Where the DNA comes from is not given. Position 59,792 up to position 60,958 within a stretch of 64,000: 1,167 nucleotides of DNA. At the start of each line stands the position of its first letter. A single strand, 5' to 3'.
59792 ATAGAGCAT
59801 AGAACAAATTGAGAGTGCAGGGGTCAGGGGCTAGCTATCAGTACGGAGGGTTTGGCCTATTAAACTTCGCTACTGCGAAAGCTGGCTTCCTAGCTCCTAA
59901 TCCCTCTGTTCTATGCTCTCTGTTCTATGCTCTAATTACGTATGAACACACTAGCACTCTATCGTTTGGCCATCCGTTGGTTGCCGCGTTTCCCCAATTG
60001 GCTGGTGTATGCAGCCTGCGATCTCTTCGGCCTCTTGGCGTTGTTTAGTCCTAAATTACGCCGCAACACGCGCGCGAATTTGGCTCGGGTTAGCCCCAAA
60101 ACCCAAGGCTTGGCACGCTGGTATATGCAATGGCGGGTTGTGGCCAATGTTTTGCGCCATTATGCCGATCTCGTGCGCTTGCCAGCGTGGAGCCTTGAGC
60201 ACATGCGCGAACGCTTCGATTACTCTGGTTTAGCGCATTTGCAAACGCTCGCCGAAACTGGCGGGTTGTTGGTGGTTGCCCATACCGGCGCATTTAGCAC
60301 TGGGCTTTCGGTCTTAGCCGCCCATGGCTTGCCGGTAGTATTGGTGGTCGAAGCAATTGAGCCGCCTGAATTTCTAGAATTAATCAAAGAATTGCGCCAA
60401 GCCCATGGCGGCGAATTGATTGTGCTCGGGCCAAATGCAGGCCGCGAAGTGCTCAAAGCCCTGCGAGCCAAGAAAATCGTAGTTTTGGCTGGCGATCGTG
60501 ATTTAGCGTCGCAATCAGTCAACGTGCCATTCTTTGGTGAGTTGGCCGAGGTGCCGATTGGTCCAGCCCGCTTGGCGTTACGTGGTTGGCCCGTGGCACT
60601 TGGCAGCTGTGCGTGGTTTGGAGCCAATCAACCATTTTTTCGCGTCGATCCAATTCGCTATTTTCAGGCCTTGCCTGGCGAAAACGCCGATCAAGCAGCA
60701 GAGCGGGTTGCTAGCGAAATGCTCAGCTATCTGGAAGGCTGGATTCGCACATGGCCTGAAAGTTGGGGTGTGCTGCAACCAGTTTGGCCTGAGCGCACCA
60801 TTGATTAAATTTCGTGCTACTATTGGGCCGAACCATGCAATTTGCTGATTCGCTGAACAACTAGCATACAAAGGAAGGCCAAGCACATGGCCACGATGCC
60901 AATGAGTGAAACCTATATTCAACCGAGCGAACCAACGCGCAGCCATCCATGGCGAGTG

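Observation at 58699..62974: ino1 – HtrB/PatA-like acyltransferase – GT2 polyprenol-phosphate sugar synthase – HAD-IIA phosphatase: putative inositol glycolipid module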

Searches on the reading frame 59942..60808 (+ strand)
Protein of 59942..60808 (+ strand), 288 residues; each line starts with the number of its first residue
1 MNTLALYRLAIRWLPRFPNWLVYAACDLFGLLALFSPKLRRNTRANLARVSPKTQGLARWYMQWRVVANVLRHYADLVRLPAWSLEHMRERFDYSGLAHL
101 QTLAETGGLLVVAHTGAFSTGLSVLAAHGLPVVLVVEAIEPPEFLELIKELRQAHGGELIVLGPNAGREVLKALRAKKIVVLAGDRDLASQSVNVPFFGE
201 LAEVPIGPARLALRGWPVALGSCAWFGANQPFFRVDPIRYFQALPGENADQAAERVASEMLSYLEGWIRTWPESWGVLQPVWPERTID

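Call 3: search_protein_families(library=pfam, proteins=[window:59942-60808:+], max_evalue=0.01)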
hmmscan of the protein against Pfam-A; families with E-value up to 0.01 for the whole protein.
window:59942-60808:+ (288 aa): 1 family
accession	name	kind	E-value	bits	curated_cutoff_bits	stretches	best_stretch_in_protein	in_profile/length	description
PF03279.18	Lip_A_acyltrans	-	2e-26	93.3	22.3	1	10-282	22-293/295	Bacterial lipid A biosynthesis acyltransferase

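Call 4: search_protein_families(library=ncbifam, proteins=[window:59942-60808:+], max_evalue=0.01)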
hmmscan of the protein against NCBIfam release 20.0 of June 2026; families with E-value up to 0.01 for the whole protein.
window:59942-60808:+ (288 aa): 10 families
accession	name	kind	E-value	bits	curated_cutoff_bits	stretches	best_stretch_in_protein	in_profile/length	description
NF005919.0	PRK07920.1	equivalog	4e-33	114.8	209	1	5-284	13-295/311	phosphatidylinositol mannoside acyltransferase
NF005399.0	PRK06946.1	subfamily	2.1e-09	37.1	343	1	15-273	18-274/294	lipid A biosynthesis lauroyl acyltransferase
NF006487.0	PRK08905.1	equivalog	1.6e-07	30.7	281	1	10-273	6-264/290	lysophospholipid acyltransferase family protein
TIGR02208.1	lipid_A_msbB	equivalog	1.8e-07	30.8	336.05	1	38-200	52-216/305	lauroyl-Kdo(2)-lipid IV(A) myristoyltransferase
NF005120.0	PRK06553.1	equivalog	3.3e-06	26.6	273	1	43-279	63-303/308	lipid A biosynthesis lauroyl acyltransferase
NF005150.0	PRK06628.1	equivalog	5.8e-06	25.9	350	1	87-235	95-241/290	lipid A biosynthesis lauroyl acyltransferase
NF004569.0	PRK05906.1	equivalog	6.5e-06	25.2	439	1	147-282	180-312/454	lipid A biosynthesis lauroyl acyltransferase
NF006507.0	PRK08943.1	subfamily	3.2e-05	23.2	337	1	34-199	58-225/322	lipid A biosynthesis (KDO)2-(lauroyl)-lipid IVA acyltransferase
NF004191.0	PRK05646.1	equivalog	6.1e-05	22.3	491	1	82-255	97-272/310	lipid A biosynthesis lauroyl acyltransferase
TIGR02207.1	lipid_A_htrB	subfamily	0.00015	21.3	297.8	1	82-200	94-212/303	LpxL/LpxP family Kdo(2)-lipid IV(A) lauroyl/palmitoleoyl acyltransferase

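Call 6: find_related_loci(query=window:59942-60808:+, collection=genome_contigs, flank=8000)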
Query window:59942-60808:+ (288 aa) in genome_contigs; peptide patterns used: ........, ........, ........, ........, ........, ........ (x = any residue, [..] = any of these).
156 stretches matched a pattern; 4 encode a relative of the query (tblastn E <= 1e-3); 4 distinct loci.
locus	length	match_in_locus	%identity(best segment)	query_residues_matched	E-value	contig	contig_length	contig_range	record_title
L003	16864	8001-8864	90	1-288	3e-174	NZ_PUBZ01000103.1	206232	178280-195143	Herpetosiphon llansteffanensis strain CA052B NODE_3_length_206232_cov_33_045_ID_4146, whole genome shotgun sequence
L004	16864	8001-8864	89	1-288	3e-173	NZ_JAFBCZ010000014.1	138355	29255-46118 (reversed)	Herpetosiphon giganteus strain DSM 589 Ga0454001_14, whole genome shotgun sequence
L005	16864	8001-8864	89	1-288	2e-173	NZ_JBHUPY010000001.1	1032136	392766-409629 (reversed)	Herpetosiphon sp. NSE202 contig1, whole genome shotgun sequence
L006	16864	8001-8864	88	1-288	3e-170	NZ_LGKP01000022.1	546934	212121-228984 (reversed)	Herpetosiphon geysericola strain DSM 7119 contig_3, whole genome shotgun sequence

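Call 9: find_homologous_proteins(query=window:59942-60808:+, max_evalue=0.00001)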
Query window:59942-60808:+ (288 aa): 22 proteins with E <= 0.00001 among 5758 candidates.
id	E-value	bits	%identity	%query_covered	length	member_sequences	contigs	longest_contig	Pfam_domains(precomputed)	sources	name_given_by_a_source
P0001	8.2e-191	651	100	100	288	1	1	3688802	PF03279.19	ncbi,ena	-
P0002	1.5e-171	587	90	100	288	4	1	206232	PF03279.19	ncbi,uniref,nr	ncbi:lysophospholipid acyltransferase family protein [Herpetosiphon llansteffanensis]|uniref:lysopho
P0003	3.5e-170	583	89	100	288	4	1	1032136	PF03279.19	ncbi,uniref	ncbi:lysophospholipid acyltransferase family protein [Herpetosiphon sp. NSE202]|uniref:lysophospholi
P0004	1.2e-135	469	74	100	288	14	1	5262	PF03279.19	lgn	-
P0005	7.8e-98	345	54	99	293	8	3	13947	PF03279.19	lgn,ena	-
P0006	2.8e-83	298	52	99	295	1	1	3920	PF03279.19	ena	-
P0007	5.5e-83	297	52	98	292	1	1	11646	PF03279.19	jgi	jgi:KDO2-lipid IV(A) lauroyltransferase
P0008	2.6e-81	291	51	99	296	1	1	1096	PF03279.19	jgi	jgi:phosphatidylinositol dimannoside acyltransferase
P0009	2.2e-80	288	50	98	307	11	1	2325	PF03279.19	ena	-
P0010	4.0e-80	287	50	99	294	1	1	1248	PF03279.19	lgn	-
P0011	1.4e-79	285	51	99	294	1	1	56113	PF03279.19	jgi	jgi:KDO2-lipid IV(A) lauroyltransferase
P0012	2.0e-79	285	51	99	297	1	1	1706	PF03279.19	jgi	jgi:phosphatidylinositol dimannoside acyltransferase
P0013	1.9e-78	282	50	99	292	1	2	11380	PF03279.19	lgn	-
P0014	3.2e-78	281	50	98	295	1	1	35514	PF03279.19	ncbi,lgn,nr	ncbi:MAG: hypothetical protein H0T53_13270 [Herpetosiphonaceae bacterium]|nr:hypothetical protein [H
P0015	1.1e-77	279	51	98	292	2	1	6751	PF03279.19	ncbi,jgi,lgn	-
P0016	1.1e-76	276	51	98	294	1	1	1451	PF03279.19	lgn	-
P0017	4.5e-75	271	49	98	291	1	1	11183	PF03279.19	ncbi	ncbi:MAG TPA: hypothetical protein VGE07_31430 [Herpetosiphonaceae bacterium]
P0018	5.0e-65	238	44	96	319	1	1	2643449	PF03279.19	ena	-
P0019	1.6e-59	220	43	99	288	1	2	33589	PF03279.19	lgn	-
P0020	5.6e-53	198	56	60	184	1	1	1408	PF03279.19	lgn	-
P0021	6.2e-17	80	32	88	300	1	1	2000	PF03279.19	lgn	-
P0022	3.1e-14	71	30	100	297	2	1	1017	PF03279.19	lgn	-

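Call 10: search_solved_structures(query=window:59942-60808:+, max_evalue=1, show_alignments=1)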
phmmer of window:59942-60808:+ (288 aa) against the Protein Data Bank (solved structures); distinct sequences matched with E-value up to 1: 7.
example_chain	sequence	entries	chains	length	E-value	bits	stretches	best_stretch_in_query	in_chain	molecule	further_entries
7ojt_A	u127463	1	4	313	1.8e-16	63.4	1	42-283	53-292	Phosphatidylinositol mannoside acyltransferase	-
5f2t_A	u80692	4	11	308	1.9e-16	63.3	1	42-283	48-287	Phosphatidylinositol mannoside acyltransferase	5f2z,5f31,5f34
5oce_A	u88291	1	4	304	1.9e-16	63.3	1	42-283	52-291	Phosphatidylinositol mannoside acyltransferase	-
2oca_A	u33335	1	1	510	0.1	14.9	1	99-159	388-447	ATP-dependent DNA helicase uvsW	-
6e4e_A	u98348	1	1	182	0.57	12.5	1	117-195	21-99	Dihydrofolate reductase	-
5knk_B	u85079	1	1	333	0.69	12.2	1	52-199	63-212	Lipid A biosynthesis lauroyl acyltransferase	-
5kn7_B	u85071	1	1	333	0.96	11.7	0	52-199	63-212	Lipid A biosynthesis lauroyl acyltransferase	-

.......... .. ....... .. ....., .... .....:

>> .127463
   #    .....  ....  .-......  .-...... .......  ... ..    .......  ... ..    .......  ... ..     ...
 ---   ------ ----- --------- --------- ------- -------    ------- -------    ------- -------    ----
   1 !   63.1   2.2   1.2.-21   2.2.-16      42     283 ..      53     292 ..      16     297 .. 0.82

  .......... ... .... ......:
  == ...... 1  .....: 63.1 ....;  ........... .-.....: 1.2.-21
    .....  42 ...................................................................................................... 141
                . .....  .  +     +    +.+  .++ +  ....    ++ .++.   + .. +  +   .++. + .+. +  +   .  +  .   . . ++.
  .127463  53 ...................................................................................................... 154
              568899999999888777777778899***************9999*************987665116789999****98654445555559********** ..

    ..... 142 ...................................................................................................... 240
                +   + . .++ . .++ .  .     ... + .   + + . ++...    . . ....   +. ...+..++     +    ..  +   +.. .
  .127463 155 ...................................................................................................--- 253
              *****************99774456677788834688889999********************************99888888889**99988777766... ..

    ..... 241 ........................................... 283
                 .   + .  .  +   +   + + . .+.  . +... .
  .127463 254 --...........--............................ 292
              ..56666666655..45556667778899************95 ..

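Call 12: find_encoding_contigs(protein=P0018, flank=10000, max_places=2)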
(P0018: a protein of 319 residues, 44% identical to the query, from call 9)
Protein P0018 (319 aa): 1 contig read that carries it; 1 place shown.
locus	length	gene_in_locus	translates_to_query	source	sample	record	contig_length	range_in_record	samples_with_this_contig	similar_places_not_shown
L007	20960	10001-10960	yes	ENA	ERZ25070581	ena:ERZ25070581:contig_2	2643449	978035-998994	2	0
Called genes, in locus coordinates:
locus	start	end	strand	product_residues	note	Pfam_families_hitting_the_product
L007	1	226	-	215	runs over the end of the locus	PF01553:Acyltransferase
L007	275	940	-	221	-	PF02224:Cytidylate_kin, PF13189:Cytidylate_kin2 (weak), PF01202:SKI (faint)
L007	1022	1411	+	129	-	PF00903:Glyoxalase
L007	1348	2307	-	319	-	PF04655:APH_6_hur, PF01636:APH (weak)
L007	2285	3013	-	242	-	PF09335:VTT_dom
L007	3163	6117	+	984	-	-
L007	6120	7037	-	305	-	PF00892:EamA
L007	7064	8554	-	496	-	PF00392:GntR, PF00155:Aminotran_1_2, PF12897:Asp_aminotransf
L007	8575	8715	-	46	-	-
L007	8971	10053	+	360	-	PF01658:Inos-1-P_synth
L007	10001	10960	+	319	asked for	PF03279:Lip_A_acyltrans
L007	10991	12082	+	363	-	PF00535:Glycos_transf_2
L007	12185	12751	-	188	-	PF00908:dTDP_sugar_isom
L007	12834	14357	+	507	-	PF01743:PolyA_pol, PF12627:PolyA_pol_RNAbd, PF01966:HD, PF13735:tRNA_NucTran2_2 (weak)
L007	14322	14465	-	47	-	-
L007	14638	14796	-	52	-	-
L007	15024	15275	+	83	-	-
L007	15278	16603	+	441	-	PF04715:, PF00425:Chorismate_bind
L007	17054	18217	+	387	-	PF13439:Glyco_transf_4, PF13579:Glyco_trans_4_4, PF00534:Glycos_transf_1, PF13692:Glyco_trans_1_4, PF13524:Glyco_trans_1_2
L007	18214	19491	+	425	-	PF13439:Glyco_transf_4, PF13579:Glyco_trans_4_4, PF20706:GT4-conflict (weak), PF00534:Glycos_transf_1, PF13692:Glyco_trans_1_4, PF13524:Glyco_trans_1_2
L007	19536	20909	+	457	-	PF07676:PD40 (faint)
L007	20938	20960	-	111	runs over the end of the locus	PF00903:Glyoxalase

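Call 13: find_encoding_contigs(protein=P0019, flank=10000, max_places=2)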
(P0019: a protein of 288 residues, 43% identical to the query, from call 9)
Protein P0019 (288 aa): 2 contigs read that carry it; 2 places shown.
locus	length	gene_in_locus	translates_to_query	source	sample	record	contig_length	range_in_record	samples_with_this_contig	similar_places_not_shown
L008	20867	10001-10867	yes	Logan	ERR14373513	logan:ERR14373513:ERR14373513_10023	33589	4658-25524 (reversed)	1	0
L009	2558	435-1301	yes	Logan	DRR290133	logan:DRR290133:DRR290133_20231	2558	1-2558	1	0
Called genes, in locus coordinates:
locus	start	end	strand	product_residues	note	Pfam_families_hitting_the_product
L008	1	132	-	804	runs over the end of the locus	PF00989:PAS, PF08448:PAS_4, PF00989:PAS, PF08447:PAS_3, PF08448:PAS_4, PF00512:HisKA, PF02518:HATPase_c, PF00072:Response_reg, +3 more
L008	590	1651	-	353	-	PF13500:AAA_26, PF07085:DRTGG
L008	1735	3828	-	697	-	PF02629:CoA_binding, PF13380:CoA_binding_2, PF13607:Succ_CoA_lig, PF19045:Ligase_CoA_2, PF13549:ATP-grasp_5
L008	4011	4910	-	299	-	PF06029:AlkA_N, PF00730:HhH-GPD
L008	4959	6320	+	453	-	PF13347:MFS_2 (weak), PF07690:MFS_1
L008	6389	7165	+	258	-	-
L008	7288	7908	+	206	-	-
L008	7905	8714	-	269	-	-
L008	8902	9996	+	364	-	PF01658:Inos-1-P_synth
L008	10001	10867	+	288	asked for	PF03279:Lip_A_acyltrans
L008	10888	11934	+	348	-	PF00535:Glycos_transf_2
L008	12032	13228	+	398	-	PF04055:Radical_SAM, PF19288:CofH_C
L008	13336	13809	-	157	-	PF03364:Polyketide_cyc (weak)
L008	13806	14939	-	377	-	PF13439:Glyco_transf_4, PF13477:Glyco_trans_4_2 (faint), PF00534:Glycos_transf_1, PF13692:Glyco_trans_1_4, PF13524:Glyco_trans_1_2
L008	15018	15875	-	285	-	PF13489:Methyltransf_23, PF08241:Methyltransf_11, PF08242:Methyltransf_12, PF13649:Methyltransf_25, PF13847:Methyltransf_31 (faint)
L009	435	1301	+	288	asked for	PF03279:Lip_A_acyltrans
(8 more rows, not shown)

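Call 14: find_encoding_contigs(protein=P0011, flank=10000, max_places=2)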
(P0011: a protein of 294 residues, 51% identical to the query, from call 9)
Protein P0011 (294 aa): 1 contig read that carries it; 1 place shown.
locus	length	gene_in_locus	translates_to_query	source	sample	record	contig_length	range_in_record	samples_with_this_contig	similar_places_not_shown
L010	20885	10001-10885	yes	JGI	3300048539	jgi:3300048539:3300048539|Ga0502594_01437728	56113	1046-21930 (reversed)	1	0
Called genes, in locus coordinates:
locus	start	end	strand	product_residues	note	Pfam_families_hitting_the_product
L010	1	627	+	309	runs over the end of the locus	-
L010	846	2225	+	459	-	-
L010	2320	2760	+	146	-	PF14686:fn3_3, PF13620:CarboxypepD_reg (weak)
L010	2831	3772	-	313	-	PF01063:Aminotran_4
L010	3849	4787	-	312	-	-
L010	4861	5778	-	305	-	PF13302:Acetyltransf_3 (faint), PF00583:Acetyltransf_1 (weak), PF13673:Acetyltransf_10 (faint), PF13508:Acetyltransf_7, PF08445:FR47 (faint), PF13527:Acetyltransf_9, PF00583:Acetyltransf_1, PF13508:Acetyltransf_7 (weak)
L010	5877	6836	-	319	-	PF00291:PALP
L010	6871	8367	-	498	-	PF00392:GntR, PF00155:Aminotran_1_2, PF12897:Asp_aminotransf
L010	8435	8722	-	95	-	-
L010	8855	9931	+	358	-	PF01658:Inos-1-P_synth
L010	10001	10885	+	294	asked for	PF03279:Lip_A_acyltrans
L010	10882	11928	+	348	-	PF00535:Glycos_transf_2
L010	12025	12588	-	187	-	PF00908:dTDP_sugar_isom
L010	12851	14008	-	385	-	PF13506:Glyco_transf_21, PF00535:Glycos_transf_2, PF13641:Glyco_tranf_2_3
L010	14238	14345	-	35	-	-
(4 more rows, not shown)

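Call 15: find_encoding_contigs(protein=P0014, flank=10000, max_places=2)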
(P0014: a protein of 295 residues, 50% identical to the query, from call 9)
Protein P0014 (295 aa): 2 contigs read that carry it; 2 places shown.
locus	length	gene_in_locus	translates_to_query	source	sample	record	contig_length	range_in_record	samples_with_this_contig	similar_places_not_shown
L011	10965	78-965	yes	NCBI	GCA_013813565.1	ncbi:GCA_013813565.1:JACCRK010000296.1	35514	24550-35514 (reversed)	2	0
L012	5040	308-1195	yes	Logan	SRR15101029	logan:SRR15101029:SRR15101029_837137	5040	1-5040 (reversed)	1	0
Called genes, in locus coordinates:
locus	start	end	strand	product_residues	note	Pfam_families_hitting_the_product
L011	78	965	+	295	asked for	PF03279:Lip_A_acyltrans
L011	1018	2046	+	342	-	PF00535:Glycos_transf_2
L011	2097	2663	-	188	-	PF00908:dTDP_sugar_isom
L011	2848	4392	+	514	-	PF01743:PolyA_pol, PF12627:PolyA_pol_RNAbd, PF01966:HD, PF13735:tRNA_NucTran2_2 (faint)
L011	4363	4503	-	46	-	-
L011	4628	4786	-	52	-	-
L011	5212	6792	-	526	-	PF07837:FTCD_N, PF02971:FTCD, PF04961:FTCD_C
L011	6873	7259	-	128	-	PF00903:Glyoxalase, PF22677:Ble-like_N (faint)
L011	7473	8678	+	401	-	PF00201:UDPGT, PF04101:Glyco_tran_28_C, PF06722:EryCIII-like_C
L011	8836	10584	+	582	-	PF00664:ABC_membrane, PF00005:ABC_tran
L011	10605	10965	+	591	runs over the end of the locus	PF00664:ABC_membrane, PF00005:ABC_tran, PF02463:SMC_N (faint), PF13555:AAA_29 (weak)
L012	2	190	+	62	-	?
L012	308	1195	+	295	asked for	PF03279:Lip_A_acyltrans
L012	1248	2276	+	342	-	PF00535:Glycos_transf_2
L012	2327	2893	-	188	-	PF00908:dTDP_sugar_isom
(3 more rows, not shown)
